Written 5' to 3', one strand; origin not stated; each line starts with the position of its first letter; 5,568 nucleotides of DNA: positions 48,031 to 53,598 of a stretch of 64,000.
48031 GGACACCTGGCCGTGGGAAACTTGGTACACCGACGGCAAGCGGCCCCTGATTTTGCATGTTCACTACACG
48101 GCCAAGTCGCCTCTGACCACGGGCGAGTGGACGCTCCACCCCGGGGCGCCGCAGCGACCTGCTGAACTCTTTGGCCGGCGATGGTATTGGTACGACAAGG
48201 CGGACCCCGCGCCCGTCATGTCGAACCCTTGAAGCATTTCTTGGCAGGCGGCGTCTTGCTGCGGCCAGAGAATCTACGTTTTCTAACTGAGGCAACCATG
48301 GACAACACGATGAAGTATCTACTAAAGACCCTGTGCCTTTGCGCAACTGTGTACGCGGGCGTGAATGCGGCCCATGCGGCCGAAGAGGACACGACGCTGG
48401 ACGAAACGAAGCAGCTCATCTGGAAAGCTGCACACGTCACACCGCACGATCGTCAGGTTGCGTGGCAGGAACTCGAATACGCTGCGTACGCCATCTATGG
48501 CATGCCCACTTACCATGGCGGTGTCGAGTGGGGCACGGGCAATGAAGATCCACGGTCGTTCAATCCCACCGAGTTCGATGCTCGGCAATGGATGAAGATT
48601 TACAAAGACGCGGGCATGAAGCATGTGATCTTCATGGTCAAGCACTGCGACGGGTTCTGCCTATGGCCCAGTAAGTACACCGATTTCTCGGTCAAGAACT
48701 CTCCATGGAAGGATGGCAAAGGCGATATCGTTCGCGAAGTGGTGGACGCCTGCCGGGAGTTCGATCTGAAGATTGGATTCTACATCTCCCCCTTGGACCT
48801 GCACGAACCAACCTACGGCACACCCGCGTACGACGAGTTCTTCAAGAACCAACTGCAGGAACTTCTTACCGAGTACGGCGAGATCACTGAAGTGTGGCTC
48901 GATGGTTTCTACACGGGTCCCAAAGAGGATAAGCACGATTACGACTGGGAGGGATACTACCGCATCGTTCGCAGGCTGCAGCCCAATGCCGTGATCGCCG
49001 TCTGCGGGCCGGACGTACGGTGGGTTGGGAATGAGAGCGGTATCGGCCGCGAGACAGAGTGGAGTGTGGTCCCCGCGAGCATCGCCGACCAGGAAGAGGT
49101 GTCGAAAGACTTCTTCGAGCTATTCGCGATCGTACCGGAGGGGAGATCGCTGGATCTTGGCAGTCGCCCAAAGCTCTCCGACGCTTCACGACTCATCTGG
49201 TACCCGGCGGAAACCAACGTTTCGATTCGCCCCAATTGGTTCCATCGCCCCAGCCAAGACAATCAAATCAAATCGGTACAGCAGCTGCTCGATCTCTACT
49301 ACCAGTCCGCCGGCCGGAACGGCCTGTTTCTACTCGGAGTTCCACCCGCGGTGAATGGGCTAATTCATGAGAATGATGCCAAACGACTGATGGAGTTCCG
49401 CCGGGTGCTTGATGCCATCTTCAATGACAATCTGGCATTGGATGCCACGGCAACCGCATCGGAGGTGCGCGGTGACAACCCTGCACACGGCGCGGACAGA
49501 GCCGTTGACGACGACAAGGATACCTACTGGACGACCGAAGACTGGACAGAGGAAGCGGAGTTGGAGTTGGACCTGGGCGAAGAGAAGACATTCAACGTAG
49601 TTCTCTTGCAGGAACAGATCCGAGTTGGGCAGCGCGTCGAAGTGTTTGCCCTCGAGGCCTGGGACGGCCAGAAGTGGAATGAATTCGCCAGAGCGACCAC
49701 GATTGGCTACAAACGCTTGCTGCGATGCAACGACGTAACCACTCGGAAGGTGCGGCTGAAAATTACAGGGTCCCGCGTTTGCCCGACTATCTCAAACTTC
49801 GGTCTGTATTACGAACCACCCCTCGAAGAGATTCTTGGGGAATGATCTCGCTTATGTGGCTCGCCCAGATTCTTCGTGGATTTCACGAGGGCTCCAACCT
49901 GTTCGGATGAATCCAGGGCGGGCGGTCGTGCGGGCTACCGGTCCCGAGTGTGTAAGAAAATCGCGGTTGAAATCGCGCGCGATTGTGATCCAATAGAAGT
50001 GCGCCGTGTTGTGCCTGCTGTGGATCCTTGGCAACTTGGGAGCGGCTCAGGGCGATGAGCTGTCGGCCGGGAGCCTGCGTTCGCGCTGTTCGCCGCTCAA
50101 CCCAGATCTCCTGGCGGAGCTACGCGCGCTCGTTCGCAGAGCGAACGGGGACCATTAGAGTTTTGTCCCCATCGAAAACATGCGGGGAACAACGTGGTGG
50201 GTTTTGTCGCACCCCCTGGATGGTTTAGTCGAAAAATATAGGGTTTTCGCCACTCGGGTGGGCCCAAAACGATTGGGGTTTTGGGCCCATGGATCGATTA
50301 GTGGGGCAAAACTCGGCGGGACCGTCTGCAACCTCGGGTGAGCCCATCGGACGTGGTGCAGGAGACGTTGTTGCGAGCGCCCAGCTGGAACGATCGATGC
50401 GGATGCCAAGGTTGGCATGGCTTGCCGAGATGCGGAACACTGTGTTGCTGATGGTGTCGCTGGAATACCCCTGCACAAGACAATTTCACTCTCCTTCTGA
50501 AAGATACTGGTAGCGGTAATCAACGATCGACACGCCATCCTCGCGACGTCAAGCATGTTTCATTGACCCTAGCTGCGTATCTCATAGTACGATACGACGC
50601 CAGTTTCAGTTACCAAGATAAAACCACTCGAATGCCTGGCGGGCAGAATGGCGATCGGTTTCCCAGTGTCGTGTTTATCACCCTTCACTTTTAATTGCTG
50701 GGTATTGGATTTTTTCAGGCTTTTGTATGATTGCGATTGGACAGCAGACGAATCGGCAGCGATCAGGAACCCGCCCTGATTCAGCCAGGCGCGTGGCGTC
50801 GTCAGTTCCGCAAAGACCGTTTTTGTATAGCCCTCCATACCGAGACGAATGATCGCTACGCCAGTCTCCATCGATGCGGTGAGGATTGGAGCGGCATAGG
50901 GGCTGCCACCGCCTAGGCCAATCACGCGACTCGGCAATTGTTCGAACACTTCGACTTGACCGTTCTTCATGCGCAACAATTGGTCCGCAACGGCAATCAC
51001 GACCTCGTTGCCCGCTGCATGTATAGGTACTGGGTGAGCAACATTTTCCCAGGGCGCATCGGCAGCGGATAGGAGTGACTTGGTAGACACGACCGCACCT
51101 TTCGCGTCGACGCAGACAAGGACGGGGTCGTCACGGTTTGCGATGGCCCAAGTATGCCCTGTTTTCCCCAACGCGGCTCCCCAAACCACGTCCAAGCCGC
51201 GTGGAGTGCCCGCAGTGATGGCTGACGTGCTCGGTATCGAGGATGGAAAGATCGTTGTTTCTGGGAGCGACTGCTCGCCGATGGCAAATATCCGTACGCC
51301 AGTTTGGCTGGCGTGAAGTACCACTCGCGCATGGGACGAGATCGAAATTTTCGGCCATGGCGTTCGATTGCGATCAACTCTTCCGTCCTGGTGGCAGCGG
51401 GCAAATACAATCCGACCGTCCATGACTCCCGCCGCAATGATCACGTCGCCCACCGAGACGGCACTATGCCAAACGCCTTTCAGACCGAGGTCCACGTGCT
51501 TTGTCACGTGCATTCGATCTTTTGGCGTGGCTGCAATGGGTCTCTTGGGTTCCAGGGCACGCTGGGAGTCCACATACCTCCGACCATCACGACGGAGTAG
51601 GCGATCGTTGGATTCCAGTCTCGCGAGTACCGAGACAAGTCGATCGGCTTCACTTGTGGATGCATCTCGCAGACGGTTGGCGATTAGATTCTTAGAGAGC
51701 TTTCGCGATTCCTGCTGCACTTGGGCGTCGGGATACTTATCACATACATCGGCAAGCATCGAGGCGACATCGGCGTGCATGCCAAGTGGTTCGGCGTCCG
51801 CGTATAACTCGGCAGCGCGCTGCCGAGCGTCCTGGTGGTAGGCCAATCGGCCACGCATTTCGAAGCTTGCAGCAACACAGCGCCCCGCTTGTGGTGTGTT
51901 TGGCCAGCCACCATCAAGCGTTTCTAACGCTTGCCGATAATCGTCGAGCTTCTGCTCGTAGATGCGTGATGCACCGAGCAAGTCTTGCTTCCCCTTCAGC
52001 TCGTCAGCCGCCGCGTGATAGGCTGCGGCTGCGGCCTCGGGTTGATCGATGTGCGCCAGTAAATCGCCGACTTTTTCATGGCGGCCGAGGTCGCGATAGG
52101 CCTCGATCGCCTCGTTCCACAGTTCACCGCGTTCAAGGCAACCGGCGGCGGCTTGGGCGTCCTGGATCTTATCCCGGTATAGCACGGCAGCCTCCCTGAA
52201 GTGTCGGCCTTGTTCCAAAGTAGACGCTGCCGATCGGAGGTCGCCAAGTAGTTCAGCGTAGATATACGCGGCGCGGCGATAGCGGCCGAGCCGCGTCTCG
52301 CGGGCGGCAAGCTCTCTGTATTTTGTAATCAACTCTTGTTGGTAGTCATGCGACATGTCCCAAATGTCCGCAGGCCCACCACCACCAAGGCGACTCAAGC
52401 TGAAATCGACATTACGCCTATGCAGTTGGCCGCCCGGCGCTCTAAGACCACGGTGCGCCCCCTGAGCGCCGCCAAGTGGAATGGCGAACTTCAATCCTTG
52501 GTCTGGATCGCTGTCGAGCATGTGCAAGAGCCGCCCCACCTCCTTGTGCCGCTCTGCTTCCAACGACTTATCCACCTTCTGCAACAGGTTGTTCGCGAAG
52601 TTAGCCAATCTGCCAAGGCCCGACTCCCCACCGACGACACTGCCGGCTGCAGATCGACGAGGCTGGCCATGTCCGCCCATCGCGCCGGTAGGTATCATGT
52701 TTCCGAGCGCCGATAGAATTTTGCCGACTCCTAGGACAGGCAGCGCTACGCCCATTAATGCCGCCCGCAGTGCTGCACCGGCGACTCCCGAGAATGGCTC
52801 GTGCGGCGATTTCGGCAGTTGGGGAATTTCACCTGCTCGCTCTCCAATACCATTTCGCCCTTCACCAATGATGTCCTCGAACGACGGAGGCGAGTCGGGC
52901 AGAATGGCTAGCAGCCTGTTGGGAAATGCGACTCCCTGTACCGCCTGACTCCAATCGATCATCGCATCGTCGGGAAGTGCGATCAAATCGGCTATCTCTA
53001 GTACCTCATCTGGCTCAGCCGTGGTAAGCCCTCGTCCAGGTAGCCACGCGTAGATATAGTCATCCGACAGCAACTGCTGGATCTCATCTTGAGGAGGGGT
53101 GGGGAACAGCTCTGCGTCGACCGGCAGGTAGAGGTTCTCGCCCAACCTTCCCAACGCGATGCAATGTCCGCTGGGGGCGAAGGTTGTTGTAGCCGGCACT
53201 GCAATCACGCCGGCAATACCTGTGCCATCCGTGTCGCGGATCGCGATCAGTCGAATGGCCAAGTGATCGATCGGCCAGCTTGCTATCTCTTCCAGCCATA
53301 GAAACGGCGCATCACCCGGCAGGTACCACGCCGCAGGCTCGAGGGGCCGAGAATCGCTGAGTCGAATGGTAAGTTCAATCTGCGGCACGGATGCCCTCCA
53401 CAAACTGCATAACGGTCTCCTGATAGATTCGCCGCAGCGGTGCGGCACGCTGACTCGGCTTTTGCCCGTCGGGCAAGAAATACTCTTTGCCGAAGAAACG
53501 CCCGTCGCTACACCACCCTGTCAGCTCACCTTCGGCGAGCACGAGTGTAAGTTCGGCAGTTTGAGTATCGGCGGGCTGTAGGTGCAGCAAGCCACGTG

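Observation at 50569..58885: MoxR AAA+ ATPase operon with two ~960-aa beta-propeller/TPR-like proteins and two small unknowns: candidate uncharacterised MoxR-centred system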

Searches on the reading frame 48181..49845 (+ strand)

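Call 55: search_protein_families(library=pfam, proteins=[window:48181-49845:+], max_evalue=0.01)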
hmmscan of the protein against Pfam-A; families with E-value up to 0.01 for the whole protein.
window:48181-49845:+ (554 aa): 5 families
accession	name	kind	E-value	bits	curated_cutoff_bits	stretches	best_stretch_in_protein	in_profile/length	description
PF01120.23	Alpha_L_fucos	-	6.6e-40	138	25.2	1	110-406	86-336/345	Alpha-L-fucosidase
PF00754.31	F5_F8_type_C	-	1.1e-11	45.4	28.2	1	424-530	2-114/127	F5/8 type C domain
PF22633.2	F5_F8_type_C_2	-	1.6e-11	45.1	27.8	1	440-526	1-91/91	NedA-like, galactose-binding domain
PF24135.1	DUF7402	-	0.00021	21.8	27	1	417-542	1-127/133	Domain of unknown function (DUF7402)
PF14871.12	GHL6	-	0.0073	17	35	0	133-202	1-64/132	Hypothetical glycosyl hydrolase 6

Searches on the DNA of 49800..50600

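Call 57: search_rna_families(source=window, start=49800, end=50600, threshold=evalue, max_evalue=1)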
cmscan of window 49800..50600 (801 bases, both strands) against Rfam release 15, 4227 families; matches with E-value up to 1: 0.
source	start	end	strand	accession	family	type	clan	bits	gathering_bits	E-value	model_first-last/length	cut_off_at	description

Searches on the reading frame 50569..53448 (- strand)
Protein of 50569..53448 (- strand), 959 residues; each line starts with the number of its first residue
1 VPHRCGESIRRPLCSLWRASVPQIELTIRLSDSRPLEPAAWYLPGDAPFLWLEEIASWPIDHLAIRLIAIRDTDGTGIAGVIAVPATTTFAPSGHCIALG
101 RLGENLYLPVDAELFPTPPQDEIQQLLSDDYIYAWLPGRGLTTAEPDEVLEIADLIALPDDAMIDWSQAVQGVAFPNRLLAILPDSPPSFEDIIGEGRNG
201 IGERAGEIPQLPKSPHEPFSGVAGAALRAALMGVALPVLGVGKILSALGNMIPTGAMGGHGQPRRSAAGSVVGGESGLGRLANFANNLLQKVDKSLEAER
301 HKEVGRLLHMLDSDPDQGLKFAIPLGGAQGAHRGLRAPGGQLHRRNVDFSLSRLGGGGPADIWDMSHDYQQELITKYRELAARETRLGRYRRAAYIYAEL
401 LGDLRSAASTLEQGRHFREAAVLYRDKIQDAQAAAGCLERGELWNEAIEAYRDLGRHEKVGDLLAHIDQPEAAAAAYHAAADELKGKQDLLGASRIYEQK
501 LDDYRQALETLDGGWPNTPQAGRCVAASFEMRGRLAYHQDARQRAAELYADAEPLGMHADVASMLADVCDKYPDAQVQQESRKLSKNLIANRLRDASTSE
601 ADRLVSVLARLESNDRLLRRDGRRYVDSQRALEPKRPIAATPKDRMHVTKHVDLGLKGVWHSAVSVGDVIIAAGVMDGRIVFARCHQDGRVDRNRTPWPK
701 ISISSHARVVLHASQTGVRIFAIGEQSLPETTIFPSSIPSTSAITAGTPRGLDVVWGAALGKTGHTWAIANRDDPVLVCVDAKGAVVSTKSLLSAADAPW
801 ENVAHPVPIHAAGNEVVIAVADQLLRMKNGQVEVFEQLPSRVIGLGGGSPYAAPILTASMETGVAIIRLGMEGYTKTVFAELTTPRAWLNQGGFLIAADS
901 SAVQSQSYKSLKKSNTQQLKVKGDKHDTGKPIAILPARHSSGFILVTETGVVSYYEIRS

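Call 4: search_protein_families(library=pfam, proteins=[window:50569-53448:-], max_evalue=1)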
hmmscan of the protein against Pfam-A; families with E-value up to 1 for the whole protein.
window:50569-53448:- (959 aa): 3 families
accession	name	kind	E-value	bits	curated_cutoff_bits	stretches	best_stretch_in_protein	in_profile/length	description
PF19919.4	bpX3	-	2.8e-28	99.2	27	1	25-195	1-171/174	MoxR-vWA-beta-propeller ternary system domain bpX3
PF00637.26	Clathrin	-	0.12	12.6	29.6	1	403-465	72-133/143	Region in Clathrin and VPS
PF09976.15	TPR_21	-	0.15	12.2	25.5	1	457-503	149-190/193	Tetratricopeptide repeat-like domain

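Call 5: search_protein_families(library=ncbifam, proteins=[window:50569-53448:-], max_evalue=1)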
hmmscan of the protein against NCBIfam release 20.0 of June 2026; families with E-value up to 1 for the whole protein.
window:50569-53448:- (959 aa): 0 families

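Call 6: search_protein_families(library=padloc, proteins=[window:50569-53448:-], max_evalue=1)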
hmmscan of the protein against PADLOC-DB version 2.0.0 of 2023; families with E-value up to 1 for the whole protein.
window:50569-53448:- (959 aa): 0 families

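Call 14: find_homologous_proteins(query=window:50569-53448:-)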
Query window:50569-53448:- (959 aa): 276 proteins with E <= 0.001 among 8000 candidates; the best 120 are listed.
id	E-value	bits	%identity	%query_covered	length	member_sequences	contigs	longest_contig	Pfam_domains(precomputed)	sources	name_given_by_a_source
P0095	0.0e+0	2117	100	98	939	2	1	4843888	PF19919.5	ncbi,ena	-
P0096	0.0e+0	1290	62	98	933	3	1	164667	PF19919.5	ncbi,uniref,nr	ncbi:hypothetical protein NG895_22165 [Aeoliella sp. ICT_H6.2]|uniref:MoxR-vWA-beta-propeller ternar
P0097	0.0e+0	1151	55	98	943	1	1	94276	PF19919.5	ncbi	ncbi:MAG: hypothetical protein AAGJ46_02485 [Planctomycetota bacterium]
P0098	0.0e+0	1114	57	93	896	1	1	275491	PF19919.5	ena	-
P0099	0.0e+0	1080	54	98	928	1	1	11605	PF19919.5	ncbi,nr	ncbi:MAG: hypothetical protein KDB22_17840 [Planctomycetales bacterium]|nr:hypothetical protein [Pla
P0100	0.0e+0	1042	51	98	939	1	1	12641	PF19919.5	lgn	-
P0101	0.0e+0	1034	52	97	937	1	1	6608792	PF19919.5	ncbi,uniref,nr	ncbi:hypothetical protein [Aeoliella mucimassa]|uniref:MoxR-vWA-beta-propeller ternary system domain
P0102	0.0e+0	1031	50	98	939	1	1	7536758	PF19919.5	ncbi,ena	-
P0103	0.0e+0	1017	50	98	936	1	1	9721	PF19919.5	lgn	-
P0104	1.3e-296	1005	50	97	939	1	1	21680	PF19919.5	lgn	-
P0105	1.2e-295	1001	49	98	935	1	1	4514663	PF19919.5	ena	-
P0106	2.9e-288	977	48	98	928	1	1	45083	PF19919.5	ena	-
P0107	1.3e-286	971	48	98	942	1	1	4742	PF19919.5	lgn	-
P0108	2.6e-272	924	48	98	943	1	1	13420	PF19919.5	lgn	-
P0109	1.8e-260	885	45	98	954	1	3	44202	PF19919.5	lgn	-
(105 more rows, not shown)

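Call 18: find_encoding_contigs(protein=P0095, flank=10000, max_places=3)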
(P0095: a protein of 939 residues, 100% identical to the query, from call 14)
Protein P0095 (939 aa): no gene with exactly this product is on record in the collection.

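Call 33: predict_structure(alignment_id=A2)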
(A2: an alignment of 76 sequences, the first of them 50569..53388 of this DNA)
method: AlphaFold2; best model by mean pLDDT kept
length: 939 residues; sequences in the alignment: 76
mean_pLDDT: 85.4   pTM: 0.48
mean pLDDT of the five models: 85.4, 83.5, 83.1, 82.7, 81.9
residues with pLDDT >= 90: 588; 70-90: 196; 50-70: 76; < 50: 79
segments of 3 or more residues with pLDDT < 50: 153-159, 177-188, 212-258, 615-621
pLDDT, mean of each block of 10 residues (from residue 1): 82 91 94 94 95 85 94 89 94 91 90 91 94 83 57 48 62 55 44 63 53 44 41 35 37 43 74 85 93 93 77 80 87 77 88 96 96 95 95 97 95 97 98 97 98 98 96 98 98 92 97 98 98 88 98 98 98 91 96 92 91 53 75 92 94 96 94 94 95 90 96 77 89 94 91 90 88 88 96 92 93 94 85 82 94 88 96 93 92 65 91 94 96 90
secondary structure, 60 per line:
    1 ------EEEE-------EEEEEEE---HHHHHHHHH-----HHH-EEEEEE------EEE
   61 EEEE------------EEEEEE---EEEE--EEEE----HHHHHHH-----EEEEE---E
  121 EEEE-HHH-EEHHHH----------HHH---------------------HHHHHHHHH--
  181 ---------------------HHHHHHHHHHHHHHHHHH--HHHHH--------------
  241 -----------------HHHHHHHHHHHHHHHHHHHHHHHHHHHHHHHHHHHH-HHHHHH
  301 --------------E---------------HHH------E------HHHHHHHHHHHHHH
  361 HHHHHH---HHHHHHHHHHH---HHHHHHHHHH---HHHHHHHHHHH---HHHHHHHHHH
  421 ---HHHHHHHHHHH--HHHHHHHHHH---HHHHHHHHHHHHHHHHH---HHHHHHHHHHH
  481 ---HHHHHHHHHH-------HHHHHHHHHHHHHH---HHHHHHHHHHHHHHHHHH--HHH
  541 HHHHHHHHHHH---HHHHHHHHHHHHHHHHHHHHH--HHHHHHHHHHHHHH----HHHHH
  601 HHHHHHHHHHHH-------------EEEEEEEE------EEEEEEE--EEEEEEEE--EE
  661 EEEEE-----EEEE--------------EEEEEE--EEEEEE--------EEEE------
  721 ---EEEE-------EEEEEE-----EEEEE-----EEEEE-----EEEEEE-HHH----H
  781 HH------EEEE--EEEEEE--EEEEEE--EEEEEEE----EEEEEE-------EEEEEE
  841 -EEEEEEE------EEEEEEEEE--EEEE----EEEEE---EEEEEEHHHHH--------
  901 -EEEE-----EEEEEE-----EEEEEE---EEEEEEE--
elements in order (helices of 4 or more, strands of 3 or more residues): E7-10 E18-24 H28-36 E46-51 E58-64 E77-82 E86-89 E92-95 H100-106 E112-116 E120-124 H132-135 H170-178 H202-219 H222-226 H258-293 H295-300 H347-366 H370-380 H384-393 H397-407 H411-420 H424-434 H437-446 H450-466 H470-480 H484-493 H501-514 H518-535 H538-551 H555-575 H578-591 H596-612 E626-633 E640-646 E649-656 E659-665 E671-674 E689-694 E697-702 E711-714 E724-727 E735-740 E746-750 E756-760 E766-771 E789-792 E795-800 E803-808 E811-817 E822-827 E835-840 E842-848 E855-863 E866-869 E874-878 E882-887 H888-892 E902-905 E911-916 E922-927 E931-937

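Call 73: list_cluster_members(proteins=[P0095, window:56900-58075:-, window:58091-58711:-])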
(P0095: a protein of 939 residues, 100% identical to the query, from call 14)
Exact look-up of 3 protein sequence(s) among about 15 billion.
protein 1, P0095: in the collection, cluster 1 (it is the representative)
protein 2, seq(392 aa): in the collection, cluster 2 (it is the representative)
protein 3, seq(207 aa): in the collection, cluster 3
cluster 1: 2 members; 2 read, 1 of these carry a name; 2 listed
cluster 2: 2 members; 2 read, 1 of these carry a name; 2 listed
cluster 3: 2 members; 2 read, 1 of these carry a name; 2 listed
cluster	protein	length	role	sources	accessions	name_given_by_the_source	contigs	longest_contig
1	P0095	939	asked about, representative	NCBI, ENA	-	-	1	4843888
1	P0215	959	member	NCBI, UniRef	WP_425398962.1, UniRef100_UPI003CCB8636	hypothetical protein [Aeoliella sp.] | hypothetical protein n=1 Tax=Aeoliella sp. TaxID=2795800 RepID=UPI003CCB8636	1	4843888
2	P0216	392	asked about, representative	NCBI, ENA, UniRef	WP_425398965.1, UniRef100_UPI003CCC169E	AAA family ATPase [Aeoliella sp.] | AAA family ATPase n=1 Tax=Aeoliella sp. TaxID=2795800 RepID=UPI003CCC169E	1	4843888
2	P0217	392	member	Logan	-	-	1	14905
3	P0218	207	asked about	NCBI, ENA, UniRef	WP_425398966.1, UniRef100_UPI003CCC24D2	hypothetical protein [Aeoliella sp.] | hypothetical protein n=1 Tax=Aeoliella sp. TaxID=2795800 RepID=UPI003CCC24D2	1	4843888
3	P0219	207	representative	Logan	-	-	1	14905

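Call 91: search_protein_families(library=phrogs, proteins=[window:50569-53388:-], max_evalue=0.01)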
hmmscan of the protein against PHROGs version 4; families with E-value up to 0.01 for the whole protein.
window:50569-53388:- (939 aa): 0 families

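Call 96: fold_search(model_id=the predicted structure, library=pdb)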
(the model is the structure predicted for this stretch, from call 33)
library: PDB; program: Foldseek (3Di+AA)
matches with E <= 10: 1720; with E <= 0.001: 672
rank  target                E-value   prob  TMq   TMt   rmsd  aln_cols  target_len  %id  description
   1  5yzg_s                1.2e-09  1.00  0.26  0.59  47.6       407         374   13  The Cryo-EM Structure of Human Catalytic Step I Spliceosome (C complex) at 4.1 angstrom resolution (released 2018-08-08)
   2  6u62_A                1.9e-09  1.00  0.26  0.22  26.0       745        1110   10  Raptor-Rag-Ragulator complex (released 2019-10-30)
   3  5m89_A                7.1e-09  1.00  0.24  0.63   9.0       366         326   14  Spliceosome component (released 2018-03-14)
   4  5m89_B                9.5e-09  1.00  0.24  0.62   9.5       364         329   13  Spliceosome component (released 2018-03-14)
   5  7oyb_g2               1.1e-08  1.00  0.24  0.65   6.6       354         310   11  Cryo-EM structure of the 6 hpf zebrafish embryo 80S ribosome (released 2022-07-13)
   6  4lg8                  1.3e-08  1.00  0.26  0.70   4.5       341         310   13  Crystal structure of PRPF19 WD40 repeats (released 2013-08-07)
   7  9ijj_Q                5.9e-08  1.00  0.25  0.48  62.3       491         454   12  In situ structure of the central apparatus in mouse sperm axoneme. (released 2025-06-04)
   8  5mzh_B                8.6e-08  1.00  0.24  0.48   9.7       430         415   11  Crystal structure of ODA16 from Chlamydomonas reinhardtii (released 2017-03-22)
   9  12dl_HA               9.0e-08  1.00  0.25  0.59   5.0       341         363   14  Native structure of the cytoplasmic lattice (CPL) asymmetric unit from mouse MII eggs (released 2026-04-08)
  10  9fmd_T                1.0e-07  1.00  0.25  0.58  14.0       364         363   11  Integrative model of the human post-catalytic spliceosome (P-complex) (released 2024-07-10)
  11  6qdv_J                1.1e-07  1.00  0.26  0.67   4.9       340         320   11  Human post-catalytic P complex spliceosome (released 2019-02-20)
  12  6ff4_D                1.1e-07  1.00  0.24  0.62   5.4       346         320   10  human Bact spliceosome core structure (released 2018-08-29)
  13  8xi2_T                1.3e-07  1.00  0.24  0.60   8.2       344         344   11  Cryo-EM structure of the Chlamydomonas C* complex (released 2024-10-09)
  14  6zym_D                1.3e-07  1.00  0.25  0.66   7.6       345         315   12  Human C Complex Spliceosome - High-resolution CORE (released 2020-10-14)
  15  6bk8_D                1.3e-07  1.00  0.25  0.60   7.7       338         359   11  S. cerevisiae spliceosomal post-catalytic P complex (released 2018-02-21)
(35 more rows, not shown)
